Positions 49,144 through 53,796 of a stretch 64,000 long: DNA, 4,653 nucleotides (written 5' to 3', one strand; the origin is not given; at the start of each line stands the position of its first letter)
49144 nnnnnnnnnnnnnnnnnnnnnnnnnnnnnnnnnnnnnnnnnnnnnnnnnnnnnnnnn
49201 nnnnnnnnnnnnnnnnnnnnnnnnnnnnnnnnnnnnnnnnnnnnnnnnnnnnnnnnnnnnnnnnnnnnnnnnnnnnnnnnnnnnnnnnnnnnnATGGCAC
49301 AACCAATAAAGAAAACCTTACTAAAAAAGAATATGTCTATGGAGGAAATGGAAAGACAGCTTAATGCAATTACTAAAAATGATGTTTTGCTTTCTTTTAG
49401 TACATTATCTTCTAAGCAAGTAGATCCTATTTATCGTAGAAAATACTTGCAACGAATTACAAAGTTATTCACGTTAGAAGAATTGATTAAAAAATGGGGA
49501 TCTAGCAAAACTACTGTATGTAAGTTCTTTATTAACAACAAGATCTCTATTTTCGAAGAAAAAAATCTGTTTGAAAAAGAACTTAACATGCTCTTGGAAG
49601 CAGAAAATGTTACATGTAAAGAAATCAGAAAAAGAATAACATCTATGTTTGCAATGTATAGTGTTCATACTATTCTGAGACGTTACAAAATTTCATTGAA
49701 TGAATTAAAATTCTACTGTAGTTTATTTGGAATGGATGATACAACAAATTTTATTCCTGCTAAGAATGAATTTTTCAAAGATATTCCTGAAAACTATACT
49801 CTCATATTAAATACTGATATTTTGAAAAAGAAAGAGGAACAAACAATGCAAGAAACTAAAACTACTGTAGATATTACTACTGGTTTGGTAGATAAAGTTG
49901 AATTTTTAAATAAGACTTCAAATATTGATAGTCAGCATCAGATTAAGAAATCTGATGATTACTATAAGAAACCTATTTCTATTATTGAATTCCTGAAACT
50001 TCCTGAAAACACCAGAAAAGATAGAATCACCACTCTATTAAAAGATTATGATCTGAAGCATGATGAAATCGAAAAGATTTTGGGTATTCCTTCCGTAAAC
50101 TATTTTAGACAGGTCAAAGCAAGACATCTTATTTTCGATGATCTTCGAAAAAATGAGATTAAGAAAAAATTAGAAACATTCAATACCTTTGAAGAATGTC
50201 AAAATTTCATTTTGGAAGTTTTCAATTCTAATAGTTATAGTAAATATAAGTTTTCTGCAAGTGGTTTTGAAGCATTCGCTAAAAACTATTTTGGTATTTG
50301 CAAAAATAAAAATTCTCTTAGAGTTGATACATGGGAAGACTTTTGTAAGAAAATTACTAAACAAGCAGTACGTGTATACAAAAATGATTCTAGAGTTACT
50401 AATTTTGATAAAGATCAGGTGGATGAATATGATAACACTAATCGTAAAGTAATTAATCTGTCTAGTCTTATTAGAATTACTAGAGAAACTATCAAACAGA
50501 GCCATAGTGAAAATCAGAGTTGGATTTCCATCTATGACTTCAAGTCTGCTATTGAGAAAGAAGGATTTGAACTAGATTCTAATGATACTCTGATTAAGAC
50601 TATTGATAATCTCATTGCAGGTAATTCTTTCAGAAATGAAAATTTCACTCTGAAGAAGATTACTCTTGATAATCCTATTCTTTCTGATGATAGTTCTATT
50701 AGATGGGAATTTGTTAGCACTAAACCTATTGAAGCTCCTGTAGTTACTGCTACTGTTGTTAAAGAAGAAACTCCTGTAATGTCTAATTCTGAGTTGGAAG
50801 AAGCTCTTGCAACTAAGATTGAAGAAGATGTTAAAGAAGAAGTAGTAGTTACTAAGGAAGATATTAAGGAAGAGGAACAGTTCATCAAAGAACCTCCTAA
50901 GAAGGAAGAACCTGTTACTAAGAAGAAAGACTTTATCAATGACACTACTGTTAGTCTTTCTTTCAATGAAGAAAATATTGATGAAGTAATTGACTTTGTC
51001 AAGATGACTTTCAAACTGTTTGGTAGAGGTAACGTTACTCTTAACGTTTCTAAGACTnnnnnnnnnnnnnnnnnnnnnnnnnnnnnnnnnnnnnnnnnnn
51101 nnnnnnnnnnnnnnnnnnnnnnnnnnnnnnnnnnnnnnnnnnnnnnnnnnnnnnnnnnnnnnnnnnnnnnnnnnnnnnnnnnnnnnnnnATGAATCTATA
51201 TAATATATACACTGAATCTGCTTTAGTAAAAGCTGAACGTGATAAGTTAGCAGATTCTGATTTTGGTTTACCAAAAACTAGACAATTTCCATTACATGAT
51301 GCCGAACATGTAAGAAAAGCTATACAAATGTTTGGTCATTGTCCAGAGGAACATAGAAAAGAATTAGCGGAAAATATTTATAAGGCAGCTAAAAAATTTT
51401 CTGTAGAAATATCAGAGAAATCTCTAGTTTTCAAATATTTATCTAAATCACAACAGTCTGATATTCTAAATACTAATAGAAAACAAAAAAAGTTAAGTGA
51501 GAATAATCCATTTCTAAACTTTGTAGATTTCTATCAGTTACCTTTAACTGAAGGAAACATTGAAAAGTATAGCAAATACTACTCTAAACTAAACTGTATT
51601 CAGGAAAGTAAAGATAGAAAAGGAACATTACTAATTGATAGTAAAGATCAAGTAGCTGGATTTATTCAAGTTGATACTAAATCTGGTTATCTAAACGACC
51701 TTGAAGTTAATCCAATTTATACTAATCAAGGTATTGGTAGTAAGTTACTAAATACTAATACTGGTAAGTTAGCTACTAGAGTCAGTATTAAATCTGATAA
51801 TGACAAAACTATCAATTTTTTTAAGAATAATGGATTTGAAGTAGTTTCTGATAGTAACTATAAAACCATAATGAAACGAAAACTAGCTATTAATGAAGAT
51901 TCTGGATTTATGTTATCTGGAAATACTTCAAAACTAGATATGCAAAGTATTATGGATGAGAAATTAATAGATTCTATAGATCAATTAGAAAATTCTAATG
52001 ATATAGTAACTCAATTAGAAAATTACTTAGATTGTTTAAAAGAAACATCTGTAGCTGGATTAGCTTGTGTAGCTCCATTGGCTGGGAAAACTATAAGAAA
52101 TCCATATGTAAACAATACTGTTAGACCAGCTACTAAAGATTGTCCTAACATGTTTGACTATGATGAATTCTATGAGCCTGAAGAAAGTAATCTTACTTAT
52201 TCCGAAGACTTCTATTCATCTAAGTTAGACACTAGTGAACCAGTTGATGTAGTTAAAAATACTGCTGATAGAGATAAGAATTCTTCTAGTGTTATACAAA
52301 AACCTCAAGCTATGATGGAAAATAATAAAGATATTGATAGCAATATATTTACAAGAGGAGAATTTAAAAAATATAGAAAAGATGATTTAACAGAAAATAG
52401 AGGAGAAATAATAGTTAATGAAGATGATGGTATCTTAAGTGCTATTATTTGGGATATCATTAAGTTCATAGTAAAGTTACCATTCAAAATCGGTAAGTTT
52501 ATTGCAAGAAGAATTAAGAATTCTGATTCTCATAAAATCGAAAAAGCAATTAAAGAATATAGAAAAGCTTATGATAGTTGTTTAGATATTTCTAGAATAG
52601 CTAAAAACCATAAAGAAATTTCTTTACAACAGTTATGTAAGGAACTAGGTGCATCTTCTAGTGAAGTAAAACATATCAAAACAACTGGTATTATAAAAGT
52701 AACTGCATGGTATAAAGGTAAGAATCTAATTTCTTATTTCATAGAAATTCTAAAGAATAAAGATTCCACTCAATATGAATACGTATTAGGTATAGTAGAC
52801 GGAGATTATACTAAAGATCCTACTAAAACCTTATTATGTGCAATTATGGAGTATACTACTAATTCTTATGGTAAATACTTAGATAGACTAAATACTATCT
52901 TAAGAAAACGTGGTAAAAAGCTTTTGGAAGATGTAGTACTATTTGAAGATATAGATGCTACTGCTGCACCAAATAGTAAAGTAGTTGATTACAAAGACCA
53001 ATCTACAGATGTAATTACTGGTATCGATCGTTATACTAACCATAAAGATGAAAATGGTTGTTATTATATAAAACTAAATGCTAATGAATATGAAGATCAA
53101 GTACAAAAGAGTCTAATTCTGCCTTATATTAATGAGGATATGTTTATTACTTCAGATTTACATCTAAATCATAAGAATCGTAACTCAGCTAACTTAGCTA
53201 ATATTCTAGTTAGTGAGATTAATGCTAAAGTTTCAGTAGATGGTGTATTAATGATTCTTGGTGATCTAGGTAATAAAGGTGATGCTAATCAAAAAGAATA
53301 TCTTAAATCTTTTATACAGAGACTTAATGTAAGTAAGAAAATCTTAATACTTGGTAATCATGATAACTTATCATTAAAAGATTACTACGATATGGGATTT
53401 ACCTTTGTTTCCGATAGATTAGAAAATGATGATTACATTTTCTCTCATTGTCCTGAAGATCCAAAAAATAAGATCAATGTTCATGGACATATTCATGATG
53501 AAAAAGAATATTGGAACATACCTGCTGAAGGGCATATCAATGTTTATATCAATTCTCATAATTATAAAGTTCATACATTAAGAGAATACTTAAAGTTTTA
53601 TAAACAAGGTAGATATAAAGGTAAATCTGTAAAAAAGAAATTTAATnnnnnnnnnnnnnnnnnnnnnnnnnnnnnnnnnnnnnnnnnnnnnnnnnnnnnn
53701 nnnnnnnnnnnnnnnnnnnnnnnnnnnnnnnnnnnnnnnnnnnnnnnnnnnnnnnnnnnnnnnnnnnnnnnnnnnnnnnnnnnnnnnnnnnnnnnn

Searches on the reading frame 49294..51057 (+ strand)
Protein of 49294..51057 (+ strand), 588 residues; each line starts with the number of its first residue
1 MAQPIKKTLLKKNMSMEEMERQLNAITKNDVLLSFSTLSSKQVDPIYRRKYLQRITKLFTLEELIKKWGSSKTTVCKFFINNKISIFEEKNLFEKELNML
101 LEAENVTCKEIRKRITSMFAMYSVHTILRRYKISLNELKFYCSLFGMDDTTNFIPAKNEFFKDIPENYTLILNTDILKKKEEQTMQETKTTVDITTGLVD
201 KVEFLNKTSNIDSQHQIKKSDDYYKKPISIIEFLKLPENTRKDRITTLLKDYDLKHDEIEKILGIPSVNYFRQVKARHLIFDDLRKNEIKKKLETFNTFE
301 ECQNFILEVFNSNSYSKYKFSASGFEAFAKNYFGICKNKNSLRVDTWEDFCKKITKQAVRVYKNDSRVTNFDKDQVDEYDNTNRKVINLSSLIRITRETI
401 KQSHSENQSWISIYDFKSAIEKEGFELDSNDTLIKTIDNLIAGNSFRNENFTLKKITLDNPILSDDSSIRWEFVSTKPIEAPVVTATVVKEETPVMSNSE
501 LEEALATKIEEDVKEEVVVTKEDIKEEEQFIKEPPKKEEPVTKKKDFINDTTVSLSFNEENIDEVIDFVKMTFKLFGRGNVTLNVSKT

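Call 10: search_protein_families(library=phrogs, proteins=[window:49294-51057:+], max_evalue=0.00001)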
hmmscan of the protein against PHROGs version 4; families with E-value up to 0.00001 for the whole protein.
window:49294-51057:+ (588 aa): 0 families

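Call 11: search_protein_families(library=pfam, proteins=[window:49294-51057:+], max_evalue=0.00001)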
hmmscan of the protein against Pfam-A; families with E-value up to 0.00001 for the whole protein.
window:49294-51057:+ (588 aa): 0 families

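Call 37: search_dna_similar(query=window:49294-51057:+, collection=phages, mode=protein, max_rows=12, max_evalue=0.001)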
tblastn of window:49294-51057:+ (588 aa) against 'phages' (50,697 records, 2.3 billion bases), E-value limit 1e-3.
No match.

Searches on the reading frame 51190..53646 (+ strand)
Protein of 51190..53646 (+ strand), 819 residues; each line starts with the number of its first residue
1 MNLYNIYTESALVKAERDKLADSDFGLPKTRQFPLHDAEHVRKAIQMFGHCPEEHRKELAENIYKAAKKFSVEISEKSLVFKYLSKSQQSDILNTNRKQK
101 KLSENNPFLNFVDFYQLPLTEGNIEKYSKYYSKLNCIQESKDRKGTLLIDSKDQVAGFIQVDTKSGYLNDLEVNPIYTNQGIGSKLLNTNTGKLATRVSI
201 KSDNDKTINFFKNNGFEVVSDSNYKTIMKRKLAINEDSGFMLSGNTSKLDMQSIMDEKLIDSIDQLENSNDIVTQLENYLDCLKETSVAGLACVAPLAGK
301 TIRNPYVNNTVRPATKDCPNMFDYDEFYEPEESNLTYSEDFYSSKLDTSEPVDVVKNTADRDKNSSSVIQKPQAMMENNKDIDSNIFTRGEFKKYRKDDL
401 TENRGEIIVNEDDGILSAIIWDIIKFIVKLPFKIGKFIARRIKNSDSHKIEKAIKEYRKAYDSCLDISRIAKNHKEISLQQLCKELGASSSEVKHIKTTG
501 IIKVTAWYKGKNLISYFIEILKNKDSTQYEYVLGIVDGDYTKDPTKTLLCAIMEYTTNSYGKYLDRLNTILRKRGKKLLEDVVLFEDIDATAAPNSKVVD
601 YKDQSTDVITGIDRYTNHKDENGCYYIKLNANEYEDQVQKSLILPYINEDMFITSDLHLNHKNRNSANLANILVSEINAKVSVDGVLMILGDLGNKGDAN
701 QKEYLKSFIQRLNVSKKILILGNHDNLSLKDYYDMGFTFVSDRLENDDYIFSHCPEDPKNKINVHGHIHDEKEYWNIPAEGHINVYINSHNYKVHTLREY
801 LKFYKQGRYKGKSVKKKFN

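Call 10: search_protein_families(library=phrogs, proteins=[window:51190-53646:+], max_evalue=0.00001)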
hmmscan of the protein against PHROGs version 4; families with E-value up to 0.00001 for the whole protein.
window:51190-53646:+ (819 aa): 3 families
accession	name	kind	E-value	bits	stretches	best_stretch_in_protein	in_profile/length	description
phrog_547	-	other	1e-23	84.7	1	648-809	28-205/245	phosphoesterase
phrog_21214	-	other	3.5e-06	28.1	0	141-218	51-124/129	acetyltransferase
phrog_1649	-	other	5.1e-06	26.3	1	648-734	35-113/308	metallo-phosphoesterase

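Call 11: search_protein_families(library=pfam, proteins=[window:51190-53646:+], max_evalue=0.00001)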
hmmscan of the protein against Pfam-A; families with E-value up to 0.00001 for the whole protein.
window:51190-53646:+ (819 aa): 4 families
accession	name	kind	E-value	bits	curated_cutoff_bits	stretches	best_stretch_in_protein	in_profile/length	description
PF13673.13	Acetyltransf_10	-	1.6e-07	31.8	23.6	1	123-224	9-115/128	Acetyltransferase (GNAT) domain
PF20223.3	DUF6582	-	2.2e-07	31.5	27.3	1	18-77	18-83/83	Family of unknown function (DUF6582)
PF00583.31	Acetyltransf_1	-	4.6e-07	30.6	20.7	1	126-216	15-116/116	Acetyltransferase (GNAT) family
PF13508.13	Acetyltransf_7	-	1e-06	29.4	27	1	147-218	6-84/84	Acetyltransferase (GNAT) domain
